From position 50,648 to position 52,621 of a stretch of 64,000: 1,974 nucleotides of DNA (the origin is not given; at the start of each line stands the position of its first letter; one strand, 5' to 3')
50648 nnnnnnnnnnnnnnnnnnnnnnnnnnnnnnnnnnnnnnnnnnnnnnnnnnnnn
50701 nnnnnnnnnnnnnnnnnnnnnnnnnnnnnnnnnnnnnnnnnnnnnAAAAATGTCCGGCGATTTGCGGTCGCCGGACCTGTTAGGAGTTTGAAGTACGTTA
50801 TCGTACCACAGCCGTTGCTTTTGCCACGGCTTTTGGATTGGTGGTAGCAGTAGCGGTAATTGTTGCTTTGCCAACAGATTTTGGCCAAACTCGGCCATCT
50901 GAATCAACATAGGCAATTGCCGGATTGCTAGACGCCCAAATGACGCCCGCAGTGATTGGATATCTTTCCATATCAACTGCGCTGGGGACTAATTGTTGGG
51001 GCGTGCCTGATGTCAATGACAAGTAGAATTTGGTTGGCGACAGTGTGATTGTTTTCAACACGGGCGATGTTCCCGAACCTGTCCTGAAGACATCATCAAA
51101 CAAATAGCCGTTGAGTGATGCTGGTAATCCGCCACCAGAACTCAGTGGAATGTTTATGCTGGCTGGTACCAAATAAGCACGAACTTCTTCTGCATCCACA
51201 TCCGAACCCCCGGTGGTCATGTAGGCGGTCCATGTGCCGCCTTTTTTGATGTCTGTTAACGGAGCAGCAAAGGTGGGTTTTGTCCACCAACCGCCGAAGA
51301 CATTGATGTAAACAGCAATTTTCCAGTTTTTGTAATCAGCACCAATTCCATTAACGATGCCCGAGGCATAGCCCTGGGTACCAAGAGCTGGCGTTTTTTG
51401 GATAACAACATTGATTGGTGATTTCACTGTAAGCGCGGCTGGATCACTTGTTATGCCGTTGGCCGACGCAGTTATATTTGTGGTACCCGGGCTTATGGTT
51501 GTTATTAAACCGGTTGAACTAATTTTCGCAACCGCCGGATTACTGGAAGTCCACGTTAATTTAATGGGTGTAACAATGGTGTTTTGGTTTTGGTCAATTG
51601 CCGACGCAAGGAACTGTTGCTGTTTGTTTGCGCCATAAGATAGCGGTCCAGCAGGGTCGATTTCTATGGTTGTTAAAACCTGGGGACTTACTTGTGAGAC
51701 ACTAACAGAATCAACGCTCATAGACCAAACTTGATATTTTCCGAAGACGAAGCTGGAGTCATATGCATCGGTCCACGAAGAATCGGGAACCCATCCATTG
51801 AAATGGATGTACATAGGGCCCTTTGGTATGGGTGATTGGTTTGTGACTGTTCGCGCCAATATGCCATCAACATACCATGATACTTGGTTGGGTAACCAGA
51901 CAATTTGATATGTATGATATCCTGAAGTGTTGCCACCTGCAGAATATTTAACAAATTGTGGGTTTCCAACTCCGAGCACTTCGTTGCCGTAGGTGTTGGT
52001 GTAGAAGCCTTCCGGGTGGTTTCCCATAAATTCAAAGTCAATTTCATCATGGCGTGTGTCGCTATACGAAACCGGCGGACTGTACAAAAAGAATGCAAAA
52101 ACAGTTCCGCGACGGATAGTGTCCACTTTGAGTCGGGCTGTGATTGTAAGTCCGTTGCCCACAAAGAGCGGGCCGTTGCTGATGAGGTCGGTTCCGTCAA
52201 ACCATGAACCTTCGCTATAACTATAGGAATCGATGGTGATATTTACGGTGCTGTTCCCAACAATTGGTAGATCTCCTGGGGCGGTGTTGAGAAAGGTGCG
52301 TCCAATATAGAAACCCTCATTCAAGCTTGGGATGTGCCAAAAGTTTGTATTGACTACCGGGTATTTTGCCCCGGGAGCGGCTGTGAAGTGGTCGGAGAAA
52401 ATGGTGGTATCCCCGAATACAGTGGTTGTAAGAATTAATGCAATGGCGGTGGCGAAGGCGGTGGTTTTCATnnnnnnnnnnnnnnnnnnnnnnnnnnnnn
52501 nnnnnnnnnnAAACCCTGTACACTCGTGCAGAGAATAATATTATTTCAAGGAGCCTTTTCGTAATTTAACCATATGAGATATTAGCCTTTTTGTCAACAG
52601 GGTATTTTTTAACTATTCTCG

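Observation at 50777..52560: Compositionally foreign GH16 + Big_2 glycosidase on the opposite strand: likely horizontal acquisition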

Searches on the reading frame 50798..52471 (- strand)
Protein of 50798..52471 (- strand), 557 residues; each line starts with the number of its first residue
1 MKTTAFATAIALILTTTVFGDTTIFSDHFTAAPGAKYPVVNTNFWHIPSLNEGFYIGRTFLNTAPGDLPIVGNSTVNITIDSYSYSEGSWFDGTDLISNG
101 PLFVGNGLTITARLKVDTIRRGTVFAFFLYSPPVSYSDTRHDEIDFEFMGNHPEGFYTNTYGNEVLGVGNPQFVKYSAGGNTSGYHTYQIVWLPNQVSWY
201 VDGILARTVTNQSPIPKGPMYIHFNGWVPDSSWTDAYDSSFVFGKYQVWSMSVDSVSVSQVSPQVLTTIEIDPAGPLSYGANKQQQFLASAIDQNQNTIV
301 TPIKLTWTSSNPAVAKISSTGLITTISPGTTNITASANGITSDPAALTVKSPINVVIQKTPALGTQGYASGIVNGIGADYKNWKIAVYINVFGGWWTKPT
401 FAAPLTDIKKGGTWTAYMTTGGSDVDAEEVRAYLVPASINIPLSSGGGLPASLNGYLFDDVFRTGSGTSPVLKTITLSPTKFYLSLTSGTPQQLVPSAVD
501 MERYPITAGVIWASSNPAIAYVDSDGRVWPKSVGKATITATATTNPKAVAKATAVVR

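Call 8: search_protein_families(library=pfam, proteins=[window:50798-52471:-], max_evalue=0.01)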
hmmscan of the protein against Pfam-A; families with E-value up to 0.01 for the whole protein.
window:50798-52471:- (557 aa): 3 families
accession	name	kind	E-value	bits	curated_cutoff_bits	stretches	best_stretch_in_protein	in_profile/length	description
PF00722.28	Glyco_hydro_16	-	1.7e-26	93.2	22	1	75-235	21-164/175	Glycosyl hydrolases family 16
PF02368.24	Big_2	-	1e-16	61.1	22.8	2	267-339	3-70/79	Bacterial Ig-like domain (group 2)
PF22359.2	Big-like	-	4.3e-07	30.5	27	1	304-336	2-34/48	Bacterial Ig-like domain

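Call 10: find_homologous_proteins(query=window:50798-52471:-, max_evalue=0.00001)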
Query window:50798-52471:- (557 aa): 132 proteins with E <= 0.00001 among 8000 candidates; the best 120 are listed.
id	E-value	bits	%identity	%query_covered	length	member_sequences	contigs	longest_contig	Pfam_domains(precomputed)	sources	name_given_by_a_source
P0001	0.0e+0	1251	100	100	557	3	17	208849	PF26182.1,PF00722.29,PF22359.3,PF02368.25,PF26918.1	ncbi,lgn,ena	-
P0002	4.8e-175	602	54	98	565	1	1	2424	PF26182.1,PF00722.29,PF22359.3,PF02368.25,PF26918.1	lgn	-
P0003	2.6e-170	586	52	98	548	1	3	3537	PF26182.1,PF00722.29,PF22359.3,PF02368.25,PF26918.1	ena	-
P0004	8.3e-168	578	53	98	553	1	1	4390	PF26182.1,PF00722.29,PF22359.3,PF02368.25,PF26918.1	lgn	-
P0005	8.9e-135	469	41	96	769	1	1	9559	PF26182.1,PF25354.2,PF00722.29,PF22359.3,PF02368.25,PF26918.1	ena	-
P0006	2.1e-117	411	47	33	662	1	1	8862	PF26182.1,PF00722.29,PF22359.3,PF02368.25,PF26918.1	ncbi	-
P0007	5.5e-113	397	52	70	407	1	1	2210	PF26182.1,PF00722.29,PF22359.3,PF02368.25,PF26918.1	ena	-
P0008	1.3e-109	386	37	88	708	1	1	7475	PF26182.1,PF00722.29,PF22359.3,PF02368.25,PF26918.1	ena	-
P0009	2.6e-109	385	37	88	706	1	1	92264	PF26182.1,PF00722.29,PF22359.3,PF02368.25,PF26918.1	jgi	-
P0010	7.2e-107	377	34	98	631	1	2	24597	PF26182.1,PF02369.23,PF00722.29,PF22359.3,PF02368.25,PF26918.1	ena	-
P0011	7.6e-100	353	42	59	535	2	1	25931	PF26182.1,PF00722.29,PF02368.25,PF26918.1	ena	-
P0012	8.6e-100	353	45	83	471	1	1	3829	PF00722.29,PF02368.25,PF26918.1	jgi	jgi:beta-glucanase (GH16 family)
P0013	1.7e-99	352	45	72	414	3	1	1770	PF26182.1,PF00722.29,PF22359.3,PF02368.25,PF26918.1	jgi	jgi:hypothetical protein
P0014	5.2e-85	304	38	93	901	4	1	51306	PF13306.13,PF00722.29,PF22359.3,PF02368.25,PF26918.1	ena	-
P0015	9.5e-76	274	48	36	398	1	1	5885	PF26182.1,PF22359.3,PF02368.25,PF26918.1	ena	-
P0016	1.4e-74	270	42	37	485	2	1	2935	PF26182.1,PF22359.3,PF02368.25,PF26918.1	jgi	jgi:uncharacterized protein YjdB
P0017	8.8e-57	211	49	43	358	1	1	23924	PF00722.29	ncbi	-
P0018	3.7e-56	209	51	39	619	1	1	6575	PF19190.7,PF00722.29,PF13946.12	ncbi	-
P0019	2.1e-55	207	46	46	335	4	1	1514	PF00404.25,PF00722.29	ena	-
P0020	5.7e-55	205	50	40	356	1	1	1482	PF00722.29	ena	-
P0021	2.0e-53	200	46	43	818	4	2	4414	PF07603.18,PF00722.29,PF13946.12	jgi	jgi:hypothetical protein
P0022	3.8e-53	199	47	42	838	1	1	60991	PF18986.6,PF00722.29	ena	-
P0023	1.4e-52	197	49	40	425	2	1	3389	PF18998.7,PF00722.29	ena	-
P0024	1.4e-52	197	49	40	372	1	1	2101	PF00722.29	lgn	-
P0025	1.5e-52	197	48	43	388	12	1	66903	PF16410.11,PF00722.29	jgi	jgi:hypothetical protein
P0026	2.7e-50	190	38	51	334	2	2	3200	PF21764.4,PF26182.1,PF22359.3,PF02368.25,PF26918.1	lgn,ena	-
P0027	5.6e-50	189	46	40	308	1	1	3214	PF00722.29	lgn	-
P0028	8.7e-47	178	46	43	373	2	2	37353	PF16410.11,PF00722.29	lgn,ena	-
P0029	4.8e-46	176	42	40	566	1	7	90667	PF00722.29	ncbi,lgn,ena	-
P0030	8.5e-46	175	45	43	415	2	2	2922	PF00722.29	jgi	-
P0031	2.3e-42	164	44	43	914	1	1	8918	PF17164.11,PF03793.25,PF00722.29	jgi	jgi:hypothetical protein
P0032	3.6e-39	153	46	34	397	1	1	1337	PF00722.29,PF19077.7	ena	-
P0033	2.1e-38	151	40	40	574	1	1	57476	PF00722.29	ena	-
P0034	4.4e-35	140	30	52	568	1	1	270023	PF26182.1,PF22359.3,PF02368.25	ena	-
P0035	2.6e-34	137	30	52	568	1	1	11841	PF26182.1,PF22359.3,PF02368.25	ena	-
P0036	1.9e-33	134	37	19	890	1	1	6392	PF26182.1,PF02369.23,PF22359.3,PF02368.25,PF26918.1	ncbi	ncbi:MAG TPA: Ig-like domain-containing protein [Gemmatimonadaceae bacterium]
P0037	2.3e-33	134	30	52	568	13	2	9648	PF26182.1,PF22359.3,PF02368.25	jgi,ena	jgi:uncharacterized protein YjdB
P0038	2.8e-33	134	41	17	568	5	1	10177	PF26182.1,PF22359.3,PF02368.25,PF26918.1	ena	-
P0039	5.6e-33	133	37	43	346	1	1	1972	PF18962.8,PF00722.29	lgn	-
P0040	9.1e-32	129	42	18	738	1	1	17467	PF26182.1,PF02369.23,PF13204.14,PF22359.3,PF02368.25,PF26918.1,PF26181.1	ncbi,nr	ncbi:MAG TPA: DUF4038 domain-containing protein, partial [Nitrospiraceae bacterium]|nr:DUF4038 domai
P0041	6.4e-30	123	31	50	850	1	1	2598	PF26182.1,PF02369.23,PF14099.14,PF22359.3,PF02368.25,PF26918.1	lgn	-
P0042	2.8e-26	111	30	50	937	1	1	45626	PF26182.1,PF22359.3,PF02368.25,PF26918.1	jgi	jgi:uncharacterized protein YjdB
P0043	6.0e-25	106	26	45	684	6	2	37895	PF26182.1,PF02369.23,PF22359.3,PF02368.25,PF26918.1,PF09134.17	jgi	jgi:uncharacterized protein YjdB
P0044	1.9e-24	105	28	46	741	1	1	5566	PF26182.1,PF02368.25,PF26918.1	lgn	-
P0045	1.3e-23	102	37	16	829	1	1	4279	PF26182.1,PF02369.23,PF07523.19,PF21461.4,PF22359.3,PF02368.25,PF20578.5,PF26918.1,PF09134.17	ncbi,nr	ncbi:MAG TPA: Ig-like domain-containing protein, partial [Longimicrobium sp.]|nr:Ig-like domain-cont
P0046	2.7e-23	101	42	12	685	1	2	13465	PF26182.1,PF02369.23,PF22359.3,PF02368.25,PF26918.1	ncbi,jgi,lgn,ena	jgi:uncharacterized protein YjdB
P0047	2.8e-23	101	29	48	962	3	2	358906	PF26182.1,PF22359.3,PF02368.25,PF26918.1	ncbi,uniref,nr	ncbi:beta strand repeat-containing protein [Aeromonas lusitana]|uniref:beta strand repeat-containing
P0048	1.3e-21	95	47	10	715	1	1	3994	PF26182.1,PF02369.23,PF22359.3,PF02368.25,PF26918.1,PF09134.17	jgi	jgi:uncharacterized protein YjdB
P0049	1.2e-20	92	38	14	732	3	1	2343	PF26182.1,PF02369.23,PF14099.14,PF22359.3,PF02368.25,PF26918.1,PF09134.17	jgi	jgi:uncharacterized protein YjdB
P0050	1.5e-20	92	44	11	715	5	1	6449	PF21764.4,PF26182.1,PF02369.23,PF22359.3,PF02368.25,PF26918.1,PF09134.17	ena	-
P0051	2.8e-20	91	42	15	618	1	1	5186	PF26182.1,PF02368.25,PF26918.1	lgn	-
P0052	5.9e-20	90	27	51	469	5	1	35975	PF26182.1,PF25354.2,PF22359.3,PF02368.25,PF26918.1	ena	-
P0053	9.5e-20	89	27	49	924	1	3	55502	PF26182.1,PF22359.3,PF02368.25,PF26918.1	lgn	-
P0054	4.2e-19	87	47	15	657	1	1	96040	PF10282.16,PF26182.1,PF22359.3,PF02368.25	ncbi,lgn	-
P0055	8.8e-19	86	33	13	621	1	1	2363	PF26182.1,PF02369.23,PF22359.3,PF02368.25,PF26918.1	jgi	jgi:uncharacterized protein YjdB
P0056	6.5e-18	83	32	17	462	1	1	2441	PF26182.1,PF02369.23,PF22359.3,PF02368.25,PF20578.5,PF26918.1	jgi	jgi:uncharacterized protein YjdB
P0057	1.2e-17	82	27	45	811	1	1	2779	PF26182.1,PF25354.2,PF18962.8,PF16403.12,PF22359.3,PF02368.25,PF26918.1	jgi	jgi:uncharacterized protein YjdB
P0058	2.9e-17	81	38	17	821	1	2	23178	PF26182.1,PF02368.25,PF26918.1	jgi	jgi:trimeric autotransporter adhesin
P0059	4.1e-17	80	35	17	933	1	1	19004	PF26182.1,PF02369.23,PF02368.25,PF26918.1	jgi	jgi:uncharacterized protein YjdB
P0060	1.9e-16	78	25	44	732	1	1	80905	PF26182.1,PF21992.3,PF22359.3,PF02368.25,PF26918.1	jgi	jgi:uncharacterized protein YjdB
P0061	1.9e-16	78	45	16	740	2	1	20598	PF26182.1,PF22359.3,PF02368.25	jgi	jgi:uncharacterized protein YjdB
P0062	2.7e-16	78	24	64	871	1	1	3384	PF21764.4,PF26182.1,PF22359.3,PF02368.25,PF27334.1,PF20578.5,PF26918.1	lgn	-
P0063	1.1e-15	76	28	53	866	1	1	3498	PF26182.1,PF02369.23,PF22359.3,PF02368.25,PF26918.1,PF09134.17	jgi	jgi:uncharacterized protein YjdB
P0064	1.7e-15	75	36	13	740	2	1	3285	PF26182.1,PF22359.3,PF02368.25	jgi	jgi:Big-like domain-containing protein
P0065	3.8e-15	74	29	46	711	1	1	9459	PF23598.2,PF26182.1,PF02369.23,PF00560.40,PF12799.14,PF22359.3,PF02368.25,PF13855.13,PF26918.1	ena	-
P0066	1.0e-14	72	36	21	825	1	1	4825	PF26182.1,PF02368.25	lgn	-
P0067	1.4e-14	72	38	18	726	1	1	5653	PF02368.25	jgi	jgi:hypothetical protein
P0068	1.6e-14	72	37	18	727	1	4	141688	PF26182.1,PF02368.25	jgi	jgi:uncharacterized protein YjdB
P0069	1.9e-14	72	41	16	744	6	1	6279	PF26182.1,PF02368.25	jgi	jgi:hypothetical protein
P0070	7.4e-14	70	51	11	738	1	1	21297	PF21722.5,PF02368.25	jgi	jgi:uncharacterized protein YjdB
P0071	1.8e-13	68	37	19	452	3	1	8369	PF21764.4,PF26182.1,PF02369.23,PF13505.13,PF22359.3,PF02368.25,PF26918.1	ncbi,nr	ncbi:MAG TPA: Ig-like domain-containing protein, partial [Gemmatimonadales bacterium]|nr:Ig-like dom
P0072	4.2e-13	67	50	7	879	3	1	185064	PF21764.4,PF26182.1,PF22359.3,PF02368.25,PF26918.1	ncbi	-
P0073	7.4e-13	66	35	19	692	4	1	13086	PF26182.1,PF22359.3,PF02368.25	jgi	jgi:uncharacterized protein YjdB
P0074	1.0e-12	66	41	17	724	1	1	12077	PF26182.1,PF02368.25,PF26918.1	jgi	jgi:trimeric autotransporter adhesin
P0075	1.0e-12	66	31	15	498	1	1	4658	PF21764.4,PF26182.1,PF21461.4,PF22359.3,PF02368.25,PF26918.1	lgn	-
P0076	2.9e-12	64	36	17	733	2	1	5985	PF26182.1,PF02368.25,PF26918.1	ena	-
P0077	3.2e-12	64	26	51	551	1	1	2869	PF26182.1,PF22359.3,PF02368.25,PF26918.1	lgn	-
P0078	5.9e-12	63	41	16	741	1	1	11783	PF26182.1,PF02368.25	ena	-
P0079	6.8e-12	63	44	11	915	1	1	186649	PF26182.1,PF02369.23,PF22359.3,PF02368.25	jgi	jgi:trimeric autotransporter adhesin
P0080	8.7e-12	63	35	17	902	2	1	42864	PF26182.1,PF02368.25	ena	-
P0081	1.4e-11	62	41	16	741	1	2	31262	PF26182.1,PF02368.25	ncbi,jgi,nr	ncbi:MAG TPA: Ig-like domain-containing protein [Terriglobales bacterium]|jgi:hypothetical protein|n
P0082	2.0e-11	62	38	17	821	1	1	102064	PF26182.1,PF02368.25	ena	-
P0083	3.4e-11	61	47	12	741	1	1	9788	PF26182.1,PF02368.25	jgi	jgi:uncharacterized protein YjdB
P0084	3.6e-11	61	39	18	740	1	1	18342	PF26182.1,PF02368.25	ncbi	ncbi:MAG: beta strand repeat-containing protein [Terriglobales bacterium]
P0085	5.4e-11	60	41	16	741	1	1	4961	PF26182.1,PF02368.25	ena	-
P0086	5.6e-11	60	31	24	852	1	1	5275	PF02368.25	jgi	jgi:uncharacterized repeat protein (TIGR03803 family)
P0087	5.8e-11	60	47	8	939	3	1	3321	PF26182.1,PF00404.25,PF22359.3,PF02368.25,PF26918.1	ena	-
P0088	5.9e-11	60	40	16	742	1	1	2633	PF26182.1,PF02368.25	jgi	jgi:hypothetical protein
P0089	6.0e-11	60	43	17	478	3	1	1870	PF13306.13,PF26182.1,PF22359.3,PF02368.25,PF13855.13,PF26918.1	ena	-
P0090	8.1e-11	60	44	15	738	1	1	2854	PF26182.1,PF02368.25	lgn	-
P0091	1.1e-10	59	37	17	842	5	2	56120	PF26182.1,PF02368.25,PF26918.1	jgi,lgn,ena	-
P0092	1.2e-10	59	27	52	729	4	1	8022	PF26182.1,PF02368.25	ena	-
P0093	1.4e-10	59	36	15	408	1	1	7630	PF26182.1,PF04151.22,PF22359.3,PF02368.25,PF26918.1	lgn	-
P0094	3.1e-10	58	28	46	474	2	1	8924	PF26182.1,PF22359.3,PF02368.25,PF26918.1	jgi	jgi:hypothetical protein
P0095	3.8e-10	57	42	16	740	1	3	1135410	PF26182.1,PF02368.25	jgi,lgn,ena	-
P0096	4.2e-10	57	28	56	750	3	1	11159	PF07532.18,PF26182.1,PF25354.2,PF22359.3,PF02368.25,PF26918.1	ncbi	ncbi:MAG: Ig-like domain-containing protein [Planctomycetota bacterium]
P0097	1.1e-9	56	45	11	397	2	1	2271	PF26182.1,PF04151.22,PF22359.3,PF02368.25,PF26918.1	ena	-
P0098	1.3e-9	56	34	20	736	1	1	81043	PF26182.1,PF02368.25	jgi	jgi:trimeric autotransporter adhesin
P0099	1.6e-9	55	40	16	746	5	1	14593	PF26182.1,PF02368.25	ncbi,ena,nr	ncbi:MAG TPA: Ig-like domain-containing protein [Terriglobales bacterium]|nr:Ig-like domain-containi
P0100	1.6e-9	55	29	44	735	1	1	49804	PF26182.1,PF02369.23,PF24893.1,PF02368.25,PF01835.26,PF26918.1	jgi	jgi:uncharacterized protein YjdB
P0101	1.9e-9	55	56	6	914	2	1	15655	PF21764.4,PF03382.21,PF26182.1,PF18885.7,PF21461.4,PF25354.2,PF22359.3,PF02368.25,PF26918.1,PF23952.2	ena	-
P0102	2.2e-9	55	43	16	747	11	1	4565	PF26182.1,PF02368.25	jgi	jgi:trimeric autotransporter adhesin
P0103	3.5e-9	54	36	10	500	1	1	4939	PF26182.1,PF02368.25,PF26918.1,PF22544.3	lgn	-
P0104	5.3e-9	54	38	15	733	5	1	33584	PF26182.1,PF02368.25,PF26918.1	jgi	jgi:trimeric autotransporter adhesin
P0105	5.5e-9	54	26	50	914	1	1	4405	PF21722.5,PF02368.25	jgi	jgi:hypothetical protein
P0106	6.6e-9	53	39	14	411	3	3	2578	PF26182.1,PF04151.22,PF22359.3,PF02368.25,PF26918.1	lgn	-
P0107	9.0e-9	53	31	20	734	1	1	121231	PF26182.1,PF02368.25,PF26918.1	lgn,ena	-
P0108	1.5e-8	52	37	18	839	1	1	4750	PF26182.1,PF02368.25,PF26918.1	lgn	-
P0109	2.2e-8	52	35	16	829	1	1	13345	PF26182.1,PF02368.25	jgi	jgi:uncharacterized protein YjdB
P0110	2.5e-8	51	46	19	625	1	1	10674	PF02368.25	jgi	jgi:hypothetical protein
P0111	2.8e-8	51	56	6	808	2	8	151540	PF03382.21,PF26182.1,PF18885.7,PF25354.2,PF22359.3,PF02368.25,PF26918.1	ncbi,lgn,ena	-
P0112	2.9e-8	51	27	49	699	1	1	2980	PF26182.1,PF25354.2,PF02368.25,PF26918.1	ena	-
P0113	3.4e-8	51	56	6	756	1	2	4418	PF03382.21,PF26182.1,PF25354.2,PF22359.3,PF02368.25,PF26918.1,PF23952.2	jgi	-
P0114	4.5e-8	50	34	14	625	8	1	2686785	PF21764.4,PF00413.31,PF26182.1,PF25354.2,PF22359.3,PF02368.25,PF20578.5,PF26918.1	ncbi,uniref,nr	ncbi:Ig-like domain-containing protein [Lacticaseibacillus pantheris]|uniref:Ig-like domain-containi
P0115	4.8e-8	50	42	18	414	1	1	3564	PF02368.25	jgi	jgi:hypothetical protein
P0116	6.3e-8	50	27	46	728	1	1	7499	PF26182.1,PF22359.3,PF02368.25,PF26918.1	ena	-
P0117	6.4e-8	50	29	19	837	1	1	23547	PF21764.4,PF26182.1,PF02369.23,PF00415.25,PF13540.13,PF22359.3,PF02368.25,PF26918.1,PF25390.2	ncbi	-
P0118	7.0e-8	50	25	45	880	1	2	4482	PF26182.1,PF21461.4,PF17766.8,PF22067.3,PF02368.25,PF20578.5,PF06832.19,PF26918.1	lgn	-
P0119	9.3e-8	49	41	15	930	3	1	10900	PF26182.1,PF21461.4,PF22359.3,PF02368.25,PF26918.1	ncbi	-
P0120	1.3e-7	49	31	43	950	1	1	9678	PF21764.4,PF13306.13,PF26182.1,PF13927.13,PF22359.3,PF02368.25,PF20578.5,PF26918.1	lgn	-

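Call 11: find_encoding_contigs(protein=P0001, flank=10000, max_places=10)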
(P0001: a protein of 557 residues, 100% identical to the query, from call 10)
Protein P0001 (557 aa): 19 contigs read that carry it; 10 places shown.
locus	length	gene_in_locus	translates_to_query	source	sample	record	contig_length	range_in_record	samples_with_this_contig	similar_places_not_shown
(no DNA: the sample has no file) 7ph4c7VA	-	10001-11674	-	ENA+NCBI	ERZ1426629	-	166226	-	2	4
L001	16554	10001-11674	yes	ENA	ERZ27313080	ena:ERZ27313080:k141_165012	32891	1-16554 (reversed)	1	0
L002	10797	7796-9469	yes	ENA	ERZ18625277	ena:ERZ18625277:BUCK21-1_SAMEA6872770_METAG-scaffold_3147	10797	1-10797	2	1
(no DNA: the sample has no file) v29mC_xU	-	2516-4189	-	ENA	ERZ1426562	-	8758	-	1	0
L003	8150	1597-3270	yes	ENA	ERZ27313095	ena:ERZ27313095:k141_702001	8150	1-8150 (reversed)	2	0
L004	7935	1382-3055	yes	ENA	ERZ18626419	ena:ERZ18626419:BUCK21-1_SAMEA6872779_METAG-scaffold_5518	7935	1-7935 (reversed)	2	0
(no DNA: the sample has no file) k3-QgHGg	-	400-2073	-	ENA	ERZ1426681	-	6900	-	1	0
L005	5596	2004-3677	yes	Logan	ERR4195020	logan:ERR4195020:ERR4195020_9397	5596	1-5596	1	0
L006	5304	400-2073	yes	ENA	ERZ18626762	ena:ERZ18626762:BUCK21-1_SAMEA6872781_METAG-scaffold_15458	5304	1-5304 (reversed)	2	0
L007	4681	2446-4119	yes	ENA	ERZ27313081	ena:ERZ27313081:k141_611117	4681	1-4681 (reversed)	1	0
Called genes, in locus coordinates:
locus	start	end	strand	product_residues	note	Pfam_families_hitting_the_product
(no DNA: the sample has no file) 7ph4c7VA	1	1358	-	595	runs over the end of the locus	-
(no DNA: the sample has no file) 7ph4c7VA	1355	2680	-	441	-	-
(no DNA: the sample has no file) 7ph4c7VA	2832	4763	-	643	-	PF27449:LtaS_N, PF00884:Sulfatase, PF01663:Phosphodiest (faint)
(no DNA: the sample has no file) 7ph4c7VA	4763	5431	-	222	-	PF01479:S4, PF00849:PseudoU_synth_2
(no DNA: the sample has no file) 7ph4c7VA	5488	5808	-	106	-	PF12732:YtxH (weak)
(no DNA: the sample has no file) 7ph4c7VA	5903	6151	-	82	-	-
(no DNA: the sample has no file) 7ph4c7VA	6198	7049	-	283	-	PF00246:Peptidase_M14, PF24827:AstE_AspA_cat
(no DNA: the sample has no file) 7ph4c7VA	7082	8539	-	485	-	PF13555:AAA_29 (faint), PF00005:ABC_tran, PF02463:SMC_N (faint), PF03193:RsgA_GTPase (faint), PF13191:AAA_16 (faint), PF13401:AAA_22 (faint), PF20720:nSTAND3 (faint), PF00005:ABC_tran, +2 more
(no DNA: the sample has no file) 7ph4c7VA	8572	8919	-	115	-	PF01687:Flavokinase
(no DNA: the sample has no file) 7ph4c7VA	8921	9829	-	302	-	PF00892:EamA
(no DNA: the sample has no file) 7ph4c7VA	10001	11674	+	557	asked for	PF00722:Glyco_hydro_16, PF02368:Big_2, PF22359:Big-like (faint), PF26182:Ig_NUP210_5th (faint), PF02368:Big_2 (weak), PF26918:Ig_Eae (weak)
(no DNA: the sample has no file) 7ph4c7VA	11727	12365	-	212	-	PF00160:Pro_isomerase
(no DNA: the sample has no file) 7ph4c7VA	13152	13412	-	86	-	PF01541:GIY-YIG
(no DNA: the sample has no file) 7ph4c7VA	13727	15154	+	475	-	PF00753:Lactamase_B, PF23023:Anti-Pycsar_Apyc1 (weak), PF12706:Lactamase_B_2, PF16661:Lactamase_B_6, PF10996:Beta-Casp, PF07521:RMMBL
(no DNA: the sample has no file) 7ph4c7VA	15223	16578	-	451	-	PF01471:PG_binding_1 (weak)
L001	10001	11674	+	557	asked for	PF00722:Glyco_hydro_16, PF02368:Big_2, PF22359:Big-like (faint), PF26182:Ig_NUP210_5th (faint), PF02368:Big_2 (weak), PF26918:Ig_Eae (weak)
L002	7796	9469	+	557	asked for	PF00722:Glyco_hydro_16, PF02368:Big_2, PF22359:Big-like (faint), PF26182:Ig_NUP210_5th (faint), PF02368:Big_2 (weak), PF26918:Ig_Eae (weak)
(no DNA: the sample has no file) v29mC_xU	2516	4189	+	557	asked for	PF00722:Glyco_hydro_16, PF02368:Big_2, PF22359:Big-like (faint), PF26182:Ig_NUP210_5th (faint), PF02368:Big_2 (weak), PF26918:Ig_Eae (weak)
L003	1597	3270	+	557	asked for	PF00722:Glyco_hydro_16, PF02368:Big_2, PF22359:Big-like (faint), PF26182:Ig_NUP210_5th (faint), PF02368:Big_2 (weak), PF26918:Ig_Eae (weak)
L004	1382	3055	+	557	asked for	PF00722:Glyco_hydro_16, PF02368:Big_2, PF22359:Big-like (faint), PF26182:Ig_NUP210_5th (faint), PF02368:Big_2 (weak), PF26918:Ig_Eae (weak)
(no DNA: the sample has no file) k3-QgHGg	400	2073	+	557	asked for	PF00722:Glyco_hydro_16, PF02368:Big_2, PF22359:Big-like (faint), PF26182:Ig_NUP210_5th (faint), PF02368:Big_2 (weak), PF26918:Ig_Eae (weak)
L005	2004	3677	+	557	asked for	PF00722:Glyco_hydro_16, PF02368:Big_2, PF22359:Big-like (faint), PF26182:Ig_NUP210_5th (faint), PF02368:Big_2 (weak), PF26918:Ig_Eae (weak)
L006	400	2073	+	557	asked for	PF00722:Glyco_hydro_16, PF02368:Big_2, PF22359:Big-like (faint), PF26182:Ig_NUP210_5th (faint), PF02368:Big_2 (weak), PF26918:Ig_Eae (weak)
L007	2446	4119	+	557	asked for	PF00722:Glyco_hydro_16, PF02368:Big_2, PF22359:Big-like (faint), PF26182:Ig_NUP210_5th (faint), PF02368:Big_2 (weak), PF26918:Ig_Eae (weak)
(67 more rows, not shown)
